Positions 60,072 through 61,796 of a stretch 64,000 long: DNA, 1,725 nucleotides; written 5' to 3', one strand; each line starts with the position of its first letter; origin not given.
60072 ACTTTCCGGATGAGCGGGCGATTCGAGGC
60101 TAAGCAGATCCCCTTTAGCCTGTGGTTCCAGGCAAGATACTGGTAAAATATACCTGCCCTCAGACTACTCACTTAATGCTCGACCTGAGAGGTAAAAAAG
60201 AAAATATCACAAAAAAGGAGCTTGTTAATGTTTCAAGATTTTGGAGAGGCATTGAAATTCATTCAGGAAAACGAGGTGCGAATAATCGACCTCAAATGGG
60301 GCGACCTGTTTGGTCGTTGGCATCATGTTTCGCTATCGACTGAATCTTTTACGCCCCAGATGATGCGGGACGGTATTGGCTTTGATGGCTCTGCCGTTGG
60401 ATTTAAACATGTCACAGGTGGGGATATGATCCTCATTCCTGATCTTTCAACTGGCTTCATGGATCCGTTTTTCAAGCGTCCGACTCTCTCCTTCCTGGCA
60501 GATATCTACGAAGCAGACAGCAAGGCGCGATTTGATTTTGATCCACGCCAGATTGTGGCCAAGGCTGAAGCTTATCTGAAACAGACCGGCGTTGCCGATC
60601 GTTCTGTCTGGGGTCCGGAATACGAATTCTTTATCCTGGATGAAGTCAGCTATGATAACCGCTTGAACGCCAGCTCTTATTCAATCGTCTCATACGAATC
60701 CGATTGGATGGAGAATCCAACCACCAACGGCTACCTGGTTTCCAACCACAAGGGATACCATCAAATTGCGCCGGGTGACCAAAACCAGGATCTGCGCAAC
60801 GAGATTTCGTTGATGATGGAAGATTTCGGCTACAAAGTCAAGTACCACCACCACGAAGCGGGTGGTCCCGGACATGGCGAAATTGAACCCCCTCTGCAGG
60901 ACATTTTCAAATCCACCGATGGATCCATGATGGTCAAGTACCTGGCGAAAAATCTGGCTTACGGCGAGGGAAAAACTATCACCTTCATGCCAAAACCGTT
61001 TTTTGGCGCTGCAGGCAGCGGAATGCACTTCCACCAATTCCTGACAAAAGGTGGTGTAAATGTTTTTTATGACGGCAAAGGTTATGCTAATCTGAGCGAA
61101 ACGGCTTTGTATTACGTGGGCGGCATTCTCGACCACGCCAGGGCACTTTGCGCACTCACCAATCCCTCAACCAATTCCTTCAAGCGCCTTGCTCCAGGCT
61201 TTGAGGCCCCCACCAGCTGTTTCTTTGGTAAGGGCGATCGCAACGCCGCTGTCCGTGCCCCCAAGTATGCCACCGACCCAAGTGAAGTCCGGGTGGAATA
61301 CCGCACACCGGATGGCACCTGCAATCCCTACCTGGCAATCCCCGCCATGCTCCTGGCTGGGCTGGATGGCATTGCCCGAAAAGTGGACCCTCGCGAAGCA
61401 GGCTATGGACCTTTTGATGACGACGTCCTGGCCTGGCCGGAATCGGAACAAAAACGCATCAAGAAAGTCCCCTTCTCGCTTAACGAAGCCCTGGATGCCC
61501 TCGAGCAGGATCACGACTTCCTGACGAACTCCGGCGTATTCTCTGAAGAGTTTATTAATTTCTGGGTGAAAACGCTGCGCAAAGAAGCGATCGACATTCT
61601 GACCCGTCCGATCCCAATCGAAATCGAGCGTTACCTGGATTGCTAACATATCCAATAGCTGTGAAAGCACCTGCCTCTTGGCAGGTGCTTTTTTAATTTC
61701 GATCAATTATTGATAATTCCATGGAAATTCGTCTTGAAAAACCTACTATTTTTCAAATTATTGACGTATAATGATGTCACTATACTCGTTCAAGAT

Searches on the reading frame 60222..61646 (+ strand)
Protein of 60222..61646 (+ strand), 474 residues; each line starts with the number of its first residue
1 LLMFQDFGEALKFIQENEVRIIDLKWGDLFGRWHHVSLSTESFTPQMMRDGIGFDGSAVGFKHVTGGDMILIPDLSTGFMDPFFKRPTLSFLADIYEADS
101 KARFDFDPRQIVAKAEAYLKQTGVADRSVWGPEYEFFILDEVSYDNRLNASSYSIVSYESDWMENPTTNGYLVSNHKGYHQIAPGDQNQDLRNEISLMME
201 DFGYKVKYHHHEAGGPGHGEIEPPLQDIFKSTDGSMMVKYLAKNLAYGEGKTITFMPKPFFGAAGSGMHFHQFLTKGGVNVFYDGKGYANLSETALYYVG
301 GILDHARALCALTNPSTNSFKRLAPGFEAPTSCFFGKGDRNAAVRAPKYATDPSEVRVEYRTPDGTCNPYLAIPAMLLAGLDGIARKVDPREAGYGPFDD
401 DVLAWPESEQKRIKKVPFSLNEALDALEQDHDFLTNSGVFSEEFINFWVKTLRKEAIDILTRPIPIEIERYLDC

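Call 63: search_protein_families(library=pfam, proteins=[window:60222-61646:+], max_evalue=0.000001)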
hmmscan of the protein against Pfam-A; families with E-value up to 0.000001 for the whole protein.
window:60222-61646:+ (474 aa): 2 families
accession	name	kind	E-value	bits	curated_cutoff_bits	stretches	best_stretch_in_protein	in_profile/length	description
PF00120.29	Gln-synt_C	-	5.7e-102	341.7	24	1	107-471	3-344/344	Glutamine synthetase, catalytic domain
PF03951.24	Gln-synt_N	-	2.7e-22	78.6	33.4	1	19-97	2-81/82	Glutamine synthetase, beta-Grasp domain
